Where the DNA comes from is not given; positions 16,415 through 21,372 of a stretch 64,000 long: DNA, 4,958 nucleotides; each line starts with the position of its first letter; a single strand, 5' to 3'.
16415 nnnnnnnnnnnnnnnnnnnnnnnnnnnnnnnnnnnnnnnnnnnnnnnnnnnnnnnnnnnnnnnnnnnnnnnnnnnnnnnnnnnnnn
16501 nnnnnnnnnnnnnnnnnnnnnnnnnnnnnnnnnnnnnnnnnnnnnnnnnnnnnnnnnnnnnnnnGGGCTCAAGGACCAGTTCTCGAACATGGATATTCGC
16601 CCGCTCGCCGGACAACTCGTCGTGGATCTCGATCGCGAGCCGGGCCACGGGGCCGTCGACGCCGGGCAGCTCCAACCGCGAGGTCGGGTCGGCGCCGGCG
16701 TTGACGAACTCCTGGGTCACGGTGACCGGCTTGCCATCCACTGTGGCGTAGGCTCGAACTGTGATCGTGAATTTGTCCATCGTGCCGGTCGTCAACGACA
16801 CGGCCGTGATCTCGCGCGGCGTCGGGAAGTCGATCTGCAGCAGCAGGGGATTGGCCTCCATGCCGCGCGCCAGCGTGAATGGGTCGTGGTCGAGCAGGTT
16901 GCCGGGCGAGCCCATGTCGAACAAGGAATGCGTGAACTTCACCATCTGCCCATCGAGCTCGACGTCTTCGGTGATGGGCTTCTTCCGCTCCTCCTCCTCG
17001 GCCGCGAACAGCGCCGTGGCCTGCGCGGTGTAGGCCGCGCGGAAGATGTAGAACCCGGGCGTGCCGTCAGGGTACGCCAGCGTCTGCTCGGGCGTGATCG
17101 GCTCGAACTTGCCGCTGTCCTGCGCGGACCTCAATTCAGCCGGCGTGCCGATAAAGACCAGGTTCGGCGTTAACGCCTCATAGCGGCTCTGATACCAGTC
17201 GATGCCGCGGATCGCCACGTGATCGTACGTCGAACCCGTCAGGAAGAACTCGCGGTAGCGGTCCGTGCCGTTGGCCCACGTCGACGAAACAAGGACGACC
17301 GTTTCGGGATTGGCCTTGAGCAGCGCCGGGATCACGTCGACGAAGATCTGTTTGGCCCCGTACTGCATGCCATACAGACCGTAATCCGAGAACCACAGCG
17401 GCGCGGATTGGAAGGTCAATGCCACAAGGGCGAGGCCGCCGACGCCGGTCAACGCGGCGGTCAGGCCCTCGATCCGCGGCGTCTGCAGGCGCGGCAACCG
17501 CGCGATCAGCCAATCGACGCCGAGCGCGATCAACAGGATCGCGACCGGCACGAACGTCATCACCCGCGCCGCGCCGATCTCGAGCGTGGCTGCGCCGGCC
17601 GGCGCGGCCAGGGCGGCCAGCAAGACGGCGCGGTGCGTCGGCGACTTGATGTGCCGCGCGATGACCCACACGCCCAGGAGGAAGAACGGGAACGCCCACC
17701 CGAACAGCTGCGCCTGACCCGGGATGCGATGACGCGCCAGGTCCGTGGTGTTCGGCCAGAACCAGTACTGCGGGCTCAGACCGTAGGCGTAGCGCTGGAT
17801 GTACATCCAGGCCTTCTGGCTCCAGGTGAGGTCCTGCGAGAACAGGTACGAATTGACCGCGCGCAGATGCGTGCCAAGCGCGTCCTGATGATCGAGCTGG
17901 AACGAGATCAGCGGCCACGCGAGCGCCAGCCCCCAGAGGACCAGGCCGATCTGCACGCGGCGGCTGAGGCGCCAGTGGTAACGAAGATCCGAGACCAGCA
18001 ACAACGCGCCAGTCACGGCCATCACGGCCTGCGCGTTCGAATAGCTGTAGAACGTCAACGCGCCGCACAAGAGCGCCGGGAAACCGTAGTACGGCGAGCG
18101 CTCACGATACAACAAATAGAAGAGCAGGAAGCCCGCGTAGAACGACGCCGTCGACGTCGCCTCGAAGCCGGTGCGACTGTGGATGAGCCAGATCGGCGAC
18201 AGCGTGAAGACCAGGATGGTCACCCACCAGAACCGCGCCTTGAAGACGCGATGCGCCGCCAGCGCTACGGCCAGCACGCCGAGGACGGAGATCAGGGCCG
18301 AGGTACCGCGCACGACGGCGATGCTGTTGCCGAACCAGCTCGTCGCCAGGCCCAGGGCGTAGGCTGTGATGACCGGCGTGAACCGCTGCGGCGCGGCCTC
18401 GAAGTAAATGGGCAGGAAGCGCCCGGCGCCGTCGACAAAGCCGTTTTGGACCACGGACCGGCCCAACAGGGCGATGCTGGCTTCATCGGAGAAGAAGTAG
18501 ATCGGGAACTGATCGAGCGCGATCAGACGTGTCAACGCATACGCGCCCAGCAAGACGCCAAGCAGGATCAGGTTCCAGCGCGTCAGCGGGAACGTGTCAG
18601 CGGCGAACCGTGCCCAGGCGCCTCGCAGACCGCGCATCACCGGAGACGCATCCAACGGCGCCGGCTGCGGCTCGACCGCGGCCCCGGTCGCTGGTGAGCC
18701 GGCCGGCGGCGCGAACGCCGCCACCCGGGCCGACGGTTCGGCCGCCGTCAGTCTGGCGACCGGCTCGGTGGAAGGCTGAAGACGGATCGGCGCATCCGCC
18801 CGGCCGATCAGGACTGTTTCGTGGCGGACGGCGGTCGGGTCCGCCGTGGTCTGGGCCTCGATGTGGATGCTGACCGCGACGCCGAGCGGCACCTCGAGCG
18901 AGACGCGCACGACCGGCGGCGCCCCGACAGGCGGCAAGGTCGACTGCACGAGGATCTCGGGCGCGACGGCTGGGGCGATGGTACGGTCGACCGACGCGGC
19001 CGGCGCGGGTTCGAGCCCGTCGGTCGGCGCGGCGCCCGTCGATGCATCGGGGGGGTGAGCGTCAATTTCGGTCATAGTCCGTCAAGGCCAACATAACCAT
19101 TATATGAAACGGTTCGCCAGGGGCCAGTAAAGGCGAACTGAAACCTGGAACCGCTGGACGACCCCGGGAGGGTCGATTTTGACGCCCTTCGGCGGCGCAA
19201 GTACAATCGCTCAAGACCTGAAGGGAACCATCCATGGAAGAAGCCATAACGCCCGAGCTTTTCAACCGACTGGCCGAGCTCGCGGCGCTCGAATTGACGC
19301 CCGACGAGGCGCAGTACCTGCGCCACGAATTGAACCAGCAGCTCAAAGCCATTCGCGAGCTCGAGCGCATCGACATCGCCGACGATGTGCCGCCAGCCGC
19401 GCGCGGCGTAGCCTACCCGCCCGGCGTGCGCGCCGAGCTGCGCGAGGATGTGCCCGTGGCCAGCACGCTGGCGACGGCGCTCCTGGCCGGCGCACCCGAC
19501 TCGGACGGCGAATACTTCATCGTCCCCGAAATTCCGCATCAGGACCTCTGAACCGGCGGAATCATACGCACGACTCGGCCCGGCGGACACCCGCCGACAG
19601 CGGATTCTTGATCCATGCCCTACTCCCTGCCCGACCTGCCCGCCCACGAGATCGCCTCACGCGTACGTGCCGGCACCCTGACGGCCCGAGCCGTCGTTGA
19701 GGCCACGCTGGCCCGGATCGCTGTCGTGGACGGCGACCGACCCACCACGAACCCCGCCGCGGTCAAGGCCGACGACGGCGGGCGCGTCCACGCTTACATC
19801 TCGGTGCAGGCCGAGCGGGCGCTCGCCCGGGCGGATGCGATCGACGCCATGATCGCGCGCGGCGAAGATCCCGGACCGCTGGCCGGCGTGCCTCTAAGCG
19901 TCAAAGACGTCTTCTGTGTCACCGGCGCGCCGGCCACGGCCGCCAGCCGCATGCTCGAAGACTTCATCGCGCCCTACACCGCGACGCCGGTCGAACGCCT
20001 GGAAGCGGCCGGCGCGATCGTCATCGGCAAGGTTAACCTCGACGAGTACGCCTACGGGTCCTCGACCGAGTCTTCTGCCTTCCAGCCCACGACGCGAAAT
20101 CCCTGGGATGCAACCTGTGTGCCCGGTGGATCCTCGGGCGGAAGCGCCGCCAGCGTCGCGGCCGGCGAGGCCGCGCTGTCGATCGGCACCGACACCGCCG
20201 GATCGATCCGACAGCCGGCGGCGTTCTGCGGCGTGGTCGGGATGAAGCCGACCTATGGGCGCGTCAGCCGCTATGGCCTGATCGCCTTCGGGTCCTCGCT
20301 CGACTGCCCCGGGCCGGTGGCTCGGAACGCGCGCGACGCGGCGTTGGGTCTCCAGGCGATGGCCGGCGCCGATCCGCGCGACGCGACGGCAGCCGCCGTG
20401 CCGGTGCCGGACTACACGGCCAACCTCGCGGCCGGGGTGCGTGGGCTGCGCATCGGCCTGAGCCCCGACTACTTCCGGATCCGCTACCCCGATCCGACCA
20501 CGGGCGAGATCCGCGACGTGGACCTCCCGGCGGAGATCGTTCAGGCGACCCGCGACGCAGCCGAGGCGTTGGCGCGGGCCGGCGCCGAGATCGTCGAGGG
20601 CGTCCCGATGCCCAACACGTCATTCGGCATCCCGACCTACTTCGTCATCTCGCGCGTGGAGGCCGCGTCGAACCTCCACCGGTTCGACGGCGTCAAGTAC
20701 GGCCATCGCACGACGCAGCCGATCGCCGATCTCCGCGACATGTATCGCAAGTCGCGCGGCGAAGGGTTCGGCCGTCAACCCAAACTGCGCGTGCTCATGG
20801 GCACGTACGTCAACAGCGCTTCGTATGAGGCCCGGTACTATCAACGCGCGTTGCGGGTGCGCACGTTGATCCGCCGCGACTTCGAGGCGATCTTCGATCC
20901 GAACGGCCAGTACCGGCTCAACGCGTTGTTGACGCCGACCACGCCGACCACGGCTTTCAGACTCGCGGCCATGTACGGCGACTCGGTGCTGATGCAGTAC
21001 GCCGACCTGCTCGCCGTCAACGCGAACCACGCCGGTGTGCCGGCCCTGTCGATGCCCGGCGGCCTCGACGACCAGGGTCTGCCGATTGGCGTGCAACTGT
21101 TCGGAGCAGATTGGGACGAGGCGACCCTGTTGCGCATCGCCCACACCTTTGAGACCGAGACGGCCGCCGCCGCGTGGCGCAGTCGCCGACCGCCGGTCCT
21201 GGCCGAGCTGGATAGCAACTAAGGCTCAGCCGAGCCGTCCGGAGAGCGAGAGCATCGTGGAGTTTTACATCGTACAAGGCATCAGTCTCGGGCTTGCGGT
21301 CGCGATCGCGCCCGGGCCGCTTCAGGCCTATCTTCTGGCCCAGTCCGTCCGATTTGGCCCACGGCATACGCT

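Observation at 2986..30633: One ~110-120 aa module occurs 11 times at the C-termini of five different GT-C-like membrane proteins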

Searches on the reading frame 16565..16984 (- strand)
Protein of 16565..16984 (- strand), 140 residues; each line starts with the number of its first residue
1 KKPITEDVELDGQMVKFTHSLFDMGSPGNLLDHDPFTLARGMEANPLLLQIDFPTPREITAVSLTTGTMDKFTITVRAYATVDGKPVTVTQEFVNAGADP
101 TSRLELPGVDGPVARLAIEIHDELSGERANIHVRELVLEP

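Call 81: search_protein_families(library=pfam, proteins=[window:16565-16984:-], max_evalue=1)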
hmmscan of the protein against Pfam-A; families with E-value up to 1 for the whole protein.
seq(140 aa): 1 family
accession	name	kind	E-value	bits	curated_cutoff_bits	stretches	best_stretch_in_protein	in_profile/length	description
PF24607.1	CBM_AftD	-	0.019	15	27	1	65-109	6-53/149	Arabinofuranosyltransferase D, third carbohydrate binding module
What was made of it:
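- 16562..19075 (-): Sixth GT-C gene, without the module; overlaps the GT2 gene by 29 nt. C-terminal tail gives a weak CBM_AftD hit, E 0.019 (call 81).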

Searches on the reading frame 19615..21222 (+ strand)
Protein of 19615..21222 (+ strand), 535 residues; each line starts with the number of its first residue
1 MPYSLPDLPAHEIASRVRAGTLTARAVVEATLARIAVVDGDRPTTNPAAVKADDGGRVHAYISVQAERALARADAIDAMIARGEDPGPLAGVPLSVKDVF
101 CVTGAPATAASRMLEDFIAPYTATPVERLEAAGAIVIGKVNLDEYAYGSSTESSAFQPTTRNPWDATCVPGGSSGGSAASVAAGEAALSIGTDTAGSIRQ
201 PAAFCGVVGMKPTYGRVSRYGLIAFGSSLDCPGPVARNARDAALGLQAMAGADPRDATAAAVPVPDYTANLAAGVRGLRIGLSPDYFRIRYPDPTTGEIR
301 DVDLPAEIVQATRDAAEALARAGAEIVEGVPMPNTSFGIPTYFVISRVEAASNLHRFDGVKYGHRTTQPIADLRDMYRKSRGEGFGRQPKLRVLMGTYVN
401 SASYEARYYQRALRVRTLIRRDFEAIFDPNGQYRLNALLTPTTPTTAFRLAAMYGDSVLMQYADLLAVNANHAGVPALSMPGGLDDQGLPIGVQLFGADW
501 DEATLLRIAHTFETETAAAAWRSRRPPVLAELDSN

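Call 18: search_protein_families(library=pfam, proteins=[window:19615-21222:+], max_evalue=0.001)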
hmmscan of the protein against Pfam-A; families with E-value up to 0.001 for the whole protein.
window:19615-21222:+ (535 aa): 1 family
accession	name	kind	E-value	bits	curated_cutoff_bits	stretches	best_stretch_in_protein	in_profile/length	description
PF01425.27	Amidase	-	4.9e-126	421.8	27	1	58-506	17-445/445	Amidase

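Call 33: find_encoding_contigs(protein=window:19615-21222:+, flank=2000, max_places=3)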
Protein window:19615-21222:+ (535 aa): no gene with exactly this product is on record in the collection.
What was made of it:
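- Tried and rejected: The exact-sequence look-up of the window's GatA found nothing (call 33).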
